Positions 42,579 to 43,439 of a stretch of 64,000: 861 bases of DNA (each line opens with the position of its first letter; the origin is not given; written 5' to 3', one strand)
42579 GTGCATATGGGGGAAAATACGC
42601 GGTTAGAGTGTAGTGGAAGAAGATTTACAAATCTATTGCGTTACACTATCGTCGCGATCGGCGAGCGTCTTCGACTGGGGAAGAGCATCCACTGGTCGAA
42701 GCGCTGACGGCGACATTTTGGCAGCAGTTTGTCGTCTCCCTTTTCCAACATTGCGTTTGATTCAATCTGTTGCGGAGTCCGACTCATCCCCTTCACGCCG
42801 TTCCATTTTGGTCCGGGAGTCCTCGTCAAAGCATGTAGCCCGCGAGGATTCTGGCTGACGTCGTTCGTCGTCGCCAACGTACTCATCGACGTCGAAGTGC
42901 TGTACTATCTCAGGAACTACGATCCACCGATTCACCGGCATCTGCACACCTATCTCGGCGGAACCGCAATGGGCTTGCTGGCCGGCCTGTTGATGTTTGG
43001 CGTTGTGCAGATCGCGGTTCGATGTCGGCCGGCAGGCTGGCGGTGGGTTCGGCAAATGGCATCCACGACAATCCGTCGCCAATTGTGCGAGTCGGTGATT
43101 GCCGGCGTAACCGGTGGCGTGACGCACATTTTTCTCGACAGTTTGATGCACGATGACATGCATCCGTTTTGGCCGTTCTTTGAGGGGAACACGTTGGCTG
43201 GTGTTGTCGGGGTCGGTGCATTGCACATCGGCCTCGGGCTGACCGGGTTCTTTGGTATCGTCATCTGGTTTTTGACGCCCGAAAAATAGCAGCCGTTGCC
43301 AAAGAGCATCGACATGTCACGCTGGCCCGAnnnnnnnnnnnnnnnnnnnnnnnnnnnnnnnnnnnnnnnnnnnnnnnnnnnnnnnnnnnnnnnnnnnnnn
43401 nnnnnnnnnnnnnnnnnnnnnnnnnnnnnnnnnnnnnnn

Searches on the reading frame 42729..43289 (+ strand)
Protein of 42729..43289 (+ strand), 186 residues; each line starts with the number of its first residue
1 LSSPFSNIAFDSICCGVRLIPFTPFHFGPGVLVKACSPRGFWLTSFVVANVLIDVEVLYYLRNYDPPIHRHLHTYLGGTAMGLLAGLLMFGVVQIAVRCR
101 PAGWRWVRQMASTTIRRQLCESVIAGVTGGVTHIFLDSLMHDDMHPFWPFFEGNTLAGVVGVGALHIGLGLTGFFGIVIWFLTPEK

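Call 54: search_protein_families(library=pfam, proteins=[window:42729-43289:+], max_evalue=0.001)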
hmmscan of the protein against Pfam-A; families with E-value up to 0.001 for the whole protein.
window:42729-43289:+ (186 aa): 2 families
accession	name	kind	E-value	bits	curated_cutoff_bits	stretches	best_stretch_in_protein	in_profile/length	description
PF13803.12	DUF4184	-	3.4e-07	30.7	25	1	21-182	2-169/229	Domain of unknown function (DUF4184)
PF04307.19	YdjM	-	5.1e-05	23.3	29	1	54-158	43-127/176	YdjM inner membrane protein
